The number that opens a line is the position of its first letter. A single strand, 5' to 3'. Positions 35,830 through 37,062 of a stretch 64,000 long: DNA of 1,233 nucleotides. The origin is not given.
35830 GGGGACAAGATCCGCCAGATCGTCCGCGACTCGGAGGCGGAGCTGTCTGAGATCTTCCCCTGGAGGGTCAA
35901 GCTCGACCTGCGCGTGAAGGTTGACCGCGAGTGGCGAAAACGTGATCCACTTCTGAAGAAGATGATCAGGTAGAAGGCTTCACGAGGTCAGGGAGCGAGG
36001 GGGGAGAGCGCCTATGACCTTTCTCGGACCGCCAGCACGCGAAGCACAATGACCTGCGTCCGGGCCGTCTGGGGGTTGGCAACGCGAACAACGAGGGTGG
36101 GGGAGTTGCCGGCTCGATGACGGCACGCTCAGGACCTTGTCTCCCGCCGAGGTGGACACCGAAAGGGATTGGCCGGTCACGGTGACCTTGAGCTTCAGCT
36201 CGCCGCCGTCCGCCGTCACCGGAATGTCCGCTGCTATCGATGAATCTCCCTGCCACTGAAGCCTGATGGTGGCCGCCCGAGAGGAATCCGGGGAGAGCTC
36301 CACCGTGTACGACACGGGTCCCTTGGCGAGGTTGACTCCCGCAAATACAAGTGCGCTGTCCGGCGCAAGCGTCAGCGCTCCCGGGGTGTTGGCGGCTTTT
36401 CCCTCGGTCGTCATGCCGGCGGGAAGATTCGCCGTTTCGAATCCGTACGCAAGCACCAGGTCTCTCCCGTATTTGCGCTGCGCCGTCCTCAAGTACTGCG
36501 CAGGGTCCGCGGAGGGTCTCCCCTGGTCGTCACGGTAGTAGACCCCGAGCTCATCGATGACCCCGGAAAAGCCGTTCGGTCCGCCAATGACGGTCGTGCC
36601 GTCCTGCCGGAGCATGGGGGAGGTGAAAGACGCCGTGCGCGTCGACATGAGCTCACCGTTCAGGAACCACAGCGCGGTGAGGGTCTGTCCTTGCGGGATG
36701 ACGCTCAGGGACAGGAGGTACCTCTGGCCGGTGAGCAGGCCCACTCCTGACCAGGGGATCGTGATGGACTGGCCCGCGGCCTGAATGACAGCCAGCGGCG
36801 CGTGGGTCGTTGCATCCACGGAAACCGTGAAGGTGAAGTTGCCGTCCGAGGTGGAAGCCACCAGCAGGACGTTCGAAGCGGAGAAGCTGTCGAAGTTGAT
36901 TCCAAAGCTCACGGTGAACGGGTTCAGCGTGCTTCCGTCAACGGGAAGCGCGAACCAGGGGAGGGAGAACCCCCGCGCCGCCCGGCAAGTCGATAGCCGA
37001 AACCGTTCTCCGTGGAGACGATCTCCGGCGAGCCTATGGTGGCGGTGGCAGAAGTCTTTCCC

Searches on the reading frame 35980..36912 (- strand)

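Call 45: search_protein_families(library=pfam, proteins=[window:35980-36912:-], max_evalue=0.001)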
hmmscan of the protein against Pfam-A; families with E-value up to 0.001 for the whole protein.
window:35980-36912:- (310 aa): 1 family
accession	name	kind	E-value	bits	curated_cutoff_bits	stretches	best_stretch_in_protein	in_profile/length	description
PF13385.13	Laminin_G_3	-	0.00067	20.3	27.6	0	5-127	25-143/151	Concanavalin A-like lectin/glucanases superfamily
